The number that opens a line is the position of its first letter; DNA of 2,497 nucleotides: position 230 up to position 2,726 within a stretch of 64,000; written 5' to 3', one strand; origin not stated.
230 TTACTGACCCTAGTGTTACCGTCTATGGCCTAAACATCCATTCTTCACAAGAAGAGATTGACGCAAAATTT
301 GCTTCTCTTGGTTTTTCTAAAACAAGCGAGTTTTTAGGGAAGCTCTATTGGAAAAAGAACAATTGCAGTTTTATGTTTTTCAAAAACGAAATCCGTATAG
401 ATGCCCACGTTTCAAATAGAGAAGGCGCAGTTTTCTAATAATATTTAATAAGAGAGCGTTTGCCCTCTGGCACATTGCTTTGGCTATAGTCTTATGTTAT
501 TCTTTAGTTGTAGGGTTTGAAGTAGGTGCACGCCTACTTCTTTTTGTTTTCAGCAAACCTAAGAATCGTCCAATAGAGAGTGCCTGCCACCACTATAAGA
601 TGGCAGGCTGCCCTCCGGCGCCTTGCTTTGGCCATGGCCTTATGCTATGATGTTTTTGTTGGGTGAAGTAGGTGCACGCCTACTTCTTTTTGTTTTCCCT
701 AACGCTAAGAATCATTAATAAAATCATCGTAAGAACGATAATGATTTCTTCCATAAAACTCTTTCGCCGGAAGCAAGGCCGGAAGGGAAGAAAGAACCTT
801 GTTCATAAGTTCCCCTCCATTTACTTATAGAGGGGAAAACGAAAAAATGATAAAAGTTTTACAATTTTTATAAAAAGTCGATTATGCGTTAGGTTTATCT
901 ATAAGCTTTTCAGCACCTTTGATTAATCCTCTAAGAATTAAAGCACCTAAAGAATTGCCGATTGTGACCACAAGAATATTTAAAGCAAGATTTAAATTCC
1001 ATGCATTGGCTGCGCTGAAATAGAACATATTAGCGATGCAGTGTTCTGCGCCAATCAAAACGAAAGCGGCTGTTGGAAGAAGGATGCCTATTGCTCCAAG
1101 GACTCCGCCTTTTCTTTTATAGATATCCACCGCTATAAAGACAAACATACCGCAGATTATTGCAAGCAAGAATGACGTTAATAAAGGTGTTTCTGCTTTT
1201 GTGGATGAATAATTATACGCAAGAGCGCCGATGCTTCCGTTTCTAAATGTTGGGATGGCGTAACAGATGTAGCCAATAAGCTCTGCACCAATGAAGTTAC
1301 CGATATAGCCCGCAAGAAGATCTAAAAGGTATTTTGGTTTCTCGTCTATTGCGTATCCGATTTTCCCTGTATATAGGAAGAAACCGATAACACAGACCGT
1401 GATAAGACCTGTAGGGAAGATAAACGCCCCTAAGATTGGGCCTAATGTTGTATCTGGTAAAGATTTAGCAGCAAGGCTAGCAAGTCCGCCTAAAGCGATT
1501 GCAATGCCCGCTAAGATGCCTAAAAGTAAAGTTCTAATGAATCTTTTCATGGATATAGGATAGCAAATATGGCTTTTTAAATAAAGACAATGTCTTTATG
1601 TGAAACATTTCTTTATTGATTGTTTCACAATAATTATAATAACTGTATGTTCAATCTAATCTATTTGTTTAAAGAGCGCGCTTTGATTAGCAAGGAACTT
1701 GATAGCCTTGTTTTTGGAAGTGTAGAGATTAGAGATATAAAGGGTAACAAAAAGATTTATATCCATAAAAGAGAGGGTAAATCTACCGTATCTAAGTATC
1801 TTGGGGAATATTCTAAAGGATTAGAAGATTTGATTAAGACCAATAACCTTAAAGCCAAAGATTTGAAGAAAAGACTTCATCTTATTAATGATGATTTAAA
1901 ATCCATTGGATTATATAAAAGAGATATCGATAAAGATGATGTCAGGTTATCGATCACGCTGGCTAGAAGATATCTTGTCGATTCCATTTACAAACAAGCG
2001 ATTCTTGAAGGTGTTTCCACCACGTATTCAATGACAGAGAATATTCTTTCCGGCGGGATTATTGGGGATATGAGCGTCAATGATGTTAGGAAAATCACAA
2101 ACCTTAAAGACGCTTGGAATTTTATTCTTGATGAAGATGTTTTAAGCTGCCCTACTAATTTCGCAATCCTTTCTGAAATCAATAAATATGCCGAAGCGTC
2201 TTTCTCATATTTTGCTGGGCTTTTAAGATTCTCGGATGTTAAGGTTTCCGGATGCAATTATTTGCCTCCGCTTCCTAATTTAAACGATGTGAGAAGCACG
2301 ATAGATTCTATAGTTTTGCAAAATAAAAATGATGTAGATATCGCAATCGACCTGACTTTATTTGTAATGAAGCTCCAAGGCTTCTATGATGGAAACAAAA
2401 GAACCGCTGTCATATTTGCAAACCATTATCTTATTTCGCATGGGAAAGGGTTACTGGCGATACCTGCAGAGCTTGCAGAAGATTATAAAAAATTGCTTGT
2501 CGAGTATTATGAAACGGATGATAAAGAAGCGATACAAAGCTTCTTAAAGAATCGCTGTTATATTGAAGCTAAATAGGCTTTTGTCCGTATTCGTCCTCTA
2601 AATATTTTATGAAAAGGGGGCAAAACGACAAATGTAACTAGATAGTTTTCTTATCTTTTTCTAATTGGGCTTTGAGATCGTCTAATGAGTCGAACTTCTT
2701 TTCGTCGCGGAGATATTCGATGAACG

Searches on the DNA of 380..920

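Call 11: search_rna_families(source=window, start=380, end=920, threshold=evalue, max_evalue=10)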
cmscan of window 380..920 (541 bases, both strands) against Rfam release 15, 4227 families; matches with E-value up to 10: 11.
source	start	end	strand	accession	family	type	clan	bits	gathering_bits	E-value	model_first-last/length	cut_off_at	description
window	792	885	-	RF03922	MIR2119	Gene; miRNA;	-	33.4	73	0.011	1-188/188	no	MIR2119 microRNA precursor family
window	809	903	-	RF02379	csRNA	Gene; sRNA;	-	20.2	57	3.8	1-93/93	no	Cia-dependent small RNA csRNA1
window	839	909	+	RF02844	RefA9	Gene; antisense;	-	18.5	49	3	1-64/64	no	Enterococcus sRNA A9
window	801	851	+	RF02389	sau-31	Gene; sRNA;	-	17.5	50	7.6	1-66/66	no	Staphylococcus sRNA sau-31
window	677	755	-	RF02283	TtnuCD6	Gene; snRNA; snoRNA; CD-box;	-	16.4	50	5.6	1-72/72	no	Tetrahymena snoRNA TtnuCD6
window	732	813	+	RF00108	SNORD116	Gene; snRNA; snoRNA; CD-box;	-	16.4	35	6.4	1-92/92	no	Small nucleolar RNA SNORD116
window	444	551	+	RF00558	L20_leader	Cis-reg; leader;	-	15.7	58.7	2.3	1-127/127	no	Ribosomal protein L20 leader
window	628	757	+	RF00113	SIB_RNA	Gene; antitoxin;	-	14.3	56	4.3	1-147/147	no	Short Intergenic Abundant RNA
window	707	761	-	RF00885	MIR821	Gene; miRNA;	-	13.2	249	6.2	1-275/275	no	MIR821 microRNA precursor family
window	783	820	-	RF02409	snoR125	Gene; snRNA; snoRNA; CD-box;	-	12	100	3.8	88-125/200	no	Small nucleolar RNA snoR125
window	883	917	-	RF02089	CLRN1-AS1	Gene; lncRNA;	-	11.4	48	2.3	44-79/79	no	CLRN1 antisense RNA 1 conserved region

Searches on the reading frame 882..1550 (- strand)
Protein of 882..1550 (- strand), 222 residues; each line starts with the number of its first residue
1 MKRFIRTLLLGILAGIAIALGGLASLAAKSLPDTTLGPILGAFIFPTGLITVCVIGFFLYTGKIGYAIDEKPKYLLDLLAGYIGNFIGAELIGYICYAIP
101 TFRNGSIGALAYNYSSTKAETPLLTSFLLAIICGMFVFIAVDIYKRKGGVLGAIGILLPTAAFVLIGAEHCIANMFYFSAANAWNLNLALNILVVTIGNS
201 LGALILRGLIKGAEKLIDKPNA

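Call 45: search_protein_families(library=pfam, proteins=[window:882-1550:-])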
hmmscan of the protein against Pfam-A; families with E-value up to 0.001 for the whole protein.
window:882-1550:- (222 aa): 1 family
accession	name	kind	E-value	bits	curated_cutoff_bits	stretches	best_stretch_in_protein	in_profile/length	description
PF01226.23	Form_Nir_trans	-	2e-33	116.2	34.6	1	4-210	18-237/240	Formate/nitrite transporter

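Call 55: find_homologous_proteins(query=window:882-1550:-, max_evalue=1e-40)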
Query window:882-1550:- (222 aa): 28 proteins with E <= 1e-40 among 3521 candidates.
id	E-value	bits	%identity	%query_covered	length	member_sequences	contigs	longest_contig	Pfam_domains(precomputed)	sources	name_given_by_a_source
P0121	3.8e-131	454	99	100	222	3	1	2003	PF01226.24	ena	-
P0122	1.2e-124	432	93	100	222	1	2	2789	PF01226.24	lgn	-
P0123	4.4e-111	388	82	100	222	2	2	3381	PF01226.24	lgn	-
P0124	2.2e-109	382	81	99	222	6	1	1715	PF01226.24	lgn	-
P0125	1.2e-75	272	60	96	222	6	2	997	PF01226.24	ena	-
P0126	2.3e-73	265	56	100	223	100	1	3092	PF01226.24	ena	-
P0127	9.1e-73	263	56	97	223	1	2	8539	PF01226.24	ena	-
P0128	3.3e-63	231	54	100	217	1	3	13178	PF01226.24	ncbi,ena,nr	ncbi:MAG: formate/nitrite transporter family protein [Bacilli bacterium]|nr:formate/nitrite transpor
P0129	9.6e-62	227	53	100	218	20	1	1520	PF01226.24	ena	-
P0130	1.2e-61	226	51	100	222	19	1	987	PF01226.24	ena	-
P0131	2.8e-61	225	53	100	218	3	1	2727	PF01226.24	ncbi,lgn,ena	-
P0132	3.3e-61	225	53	100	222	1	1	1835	PF01226.24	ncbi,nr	ncbi:MAG: formate/nitrite transporter family protein [Bacilli bacterium]|nr:formate/nitrite transpor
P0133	7.2e-61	224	53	100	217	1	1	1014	PF01226.24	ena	-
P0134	1.9e-60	222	54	93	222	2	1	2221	PF01226.24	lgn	-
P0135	9.6e-60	220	52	94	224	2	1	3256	PF01226.24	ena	-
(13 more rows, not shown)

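Call 56: find_encoding_contigs(protein=P0121, flank=10000, max_places=5)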
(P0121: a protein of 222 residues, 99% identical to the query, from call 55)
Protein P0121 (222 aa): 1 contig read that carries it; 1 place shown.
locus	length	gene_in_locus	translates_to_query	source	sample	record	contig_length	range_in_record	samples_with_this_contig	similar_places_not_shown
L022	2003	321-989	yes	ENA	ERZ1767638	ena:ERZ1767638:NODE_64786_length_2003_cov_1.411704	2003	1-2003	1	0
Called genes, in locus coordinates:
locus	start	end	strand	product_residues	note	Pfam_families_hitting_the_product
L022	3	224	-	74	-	?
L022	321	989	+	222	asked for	PF01226:Form_Nir_trans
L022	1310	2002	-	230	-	?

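Call 57: find_encoding_contigs(protein=P0122, flank=10000, max_places=5)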
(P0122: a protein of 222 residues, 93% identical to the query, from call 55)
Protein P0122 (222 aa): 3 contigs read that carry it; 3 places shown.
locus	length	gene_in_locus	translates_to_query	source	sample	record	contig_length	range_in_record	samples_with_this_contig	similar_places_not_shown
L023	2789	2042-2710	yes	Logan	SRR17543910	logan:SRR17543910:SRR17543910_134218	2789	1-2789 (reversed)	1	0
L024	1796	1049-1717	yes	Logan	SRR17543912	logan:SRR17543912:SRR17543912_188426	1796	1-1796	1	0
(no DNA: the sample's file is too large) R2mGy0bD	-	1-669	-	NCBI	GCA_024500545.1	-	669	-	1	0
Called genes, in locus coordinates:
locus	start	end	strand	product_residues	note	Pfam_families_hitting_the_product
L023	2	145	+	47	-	?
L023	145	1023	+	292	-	PF06574:FAD_syn, PF01467:CTP_transf_like, PF01687:Flavokinase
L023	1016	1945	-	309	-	-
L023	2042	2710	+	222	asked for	PF01226:Form_Nir_trans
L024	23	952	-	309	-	-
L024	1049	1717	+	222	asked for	PF01226:Form_Nir_trans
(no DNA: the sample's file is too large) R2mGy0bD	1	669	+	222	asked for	PF01226:Form_Nir_trans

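Call 58: find_encoding_contigs(protein=P0123, flank=10000, max_places=5)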
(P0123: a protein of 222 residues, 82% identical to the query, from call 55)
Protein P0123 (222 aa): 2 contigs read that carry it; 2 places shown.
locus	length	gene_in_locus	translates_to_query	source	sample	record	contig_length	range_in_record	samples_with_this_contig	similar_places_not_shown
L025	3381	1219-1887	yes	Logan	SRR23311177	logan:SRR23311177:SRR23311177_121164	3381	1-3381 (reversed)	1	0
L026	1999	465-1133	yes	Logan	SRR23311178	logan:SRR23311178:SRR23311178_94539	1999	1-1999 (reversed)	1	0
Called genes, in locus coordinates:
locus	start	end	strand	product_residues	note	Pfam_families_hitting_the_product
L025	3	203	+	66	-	?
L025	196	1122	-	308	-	PF02661:Fic (weak)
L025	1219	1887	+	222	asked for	PF01226:Form_Nir_trans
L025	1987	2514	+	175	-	PF01381:HTH_3 (weak), PF01909:NTP_transf_2, PF18765:Polbeta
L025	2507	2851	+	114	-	PF01934:HepT-like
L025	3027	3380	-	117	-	?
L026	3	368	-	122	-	?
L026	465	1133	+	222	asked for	PF01226:Form_Nir_trans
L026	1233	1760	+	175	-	PF01381:HTH_3 (weak), PF01909:NTP_transf_2, PF18765:Polbeta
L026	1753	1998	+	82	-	?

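Call 64: find_encoding_contigs(protein=P0124, flank=10000, max_places=5)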
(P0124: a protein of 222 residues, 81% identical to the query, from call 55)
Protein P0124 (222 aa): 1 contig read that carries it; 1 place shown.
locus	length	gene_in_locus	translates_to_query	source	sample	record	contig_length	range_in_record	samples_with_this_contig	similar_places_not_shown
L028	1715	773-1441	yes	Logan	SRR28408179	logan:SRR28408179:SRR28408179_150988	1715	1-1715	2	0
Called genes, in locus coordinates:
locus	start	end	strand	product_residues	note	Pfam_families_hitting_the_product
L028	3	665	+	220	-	?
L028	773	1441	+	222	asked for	PF01226:Form_Nir_trans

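Call 81: search_protein_families(library=pfam, proteins=[L025:1987-2514:+, L025:2507-2851:+, L022:1310-2002:-])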
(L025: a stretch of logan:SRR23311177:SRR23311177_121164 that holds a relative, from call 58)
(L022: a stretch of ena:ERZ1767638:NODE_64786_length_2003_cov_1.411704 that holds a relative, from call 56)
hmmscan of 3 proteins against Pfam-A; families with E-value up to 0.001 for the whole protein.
L025:1987-2514:+ (175 aa): 4 families
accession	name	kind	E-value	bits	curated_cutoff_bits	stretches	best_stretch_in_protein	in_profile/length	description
PF18765.7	Polbeta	-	3.1e-15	56.5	26.9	1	90-174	2-88/93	Polymerase beta, Nucleotidyltransferase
PF01909.29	NTP_transf_2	-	4.7e-08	33.8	21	1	85-169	2-89/93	Nucleotidyltransferase domain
PF01381.28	HTH_3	-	2.1e-06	28.1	23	1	23-52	1-30/55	Helix-turn-helix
PF22600.2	MTPAP-like_central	-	2.2e-05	25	27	1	76-131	18-70/139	Poly(A) RNA polymerase, mitochondrial-like, central palm domain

L025:2507-2851:+ (114 aa): 1 family
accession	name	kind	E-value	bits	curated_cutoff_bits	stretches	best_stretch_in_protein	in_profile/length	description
PF01934.22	HepT-like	-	3.5e-20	72.4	23.5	1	20-110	7-120/120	Ribonuclease HepT-like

L022:1310-2002:- (230 aa): 0 families

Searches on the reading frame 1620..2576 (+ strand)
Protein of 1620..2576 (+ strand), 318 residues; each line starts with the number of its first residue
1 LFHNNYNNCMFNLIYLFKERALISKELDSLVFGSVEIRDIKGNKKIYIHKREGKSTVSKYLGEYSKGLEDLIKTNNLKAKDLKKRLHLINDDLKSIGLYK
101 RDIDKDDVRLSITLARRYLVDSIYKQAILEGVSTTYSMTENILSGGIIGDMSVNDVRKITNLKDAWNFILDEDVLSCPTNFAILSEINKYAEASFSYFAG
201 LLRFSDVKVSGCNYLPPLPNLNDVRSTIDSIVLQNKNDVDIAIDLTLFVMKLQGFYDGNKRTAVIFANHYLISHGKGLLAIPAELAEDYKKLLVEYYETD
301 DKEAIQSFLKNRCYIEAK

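Call 45: search_protein_families(library=pfam, proteins=[window:1620-2576:+])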
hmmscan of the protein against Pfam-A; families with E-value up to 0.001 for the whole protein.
window:1620-2576:+ (318 aa): 1 family
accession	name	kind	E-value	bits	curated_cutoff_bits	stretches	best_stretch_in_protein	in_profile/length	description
PF02661.23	Fic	-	3.1e-05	25.2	24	1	207-271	28-93/93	Fic/DOC family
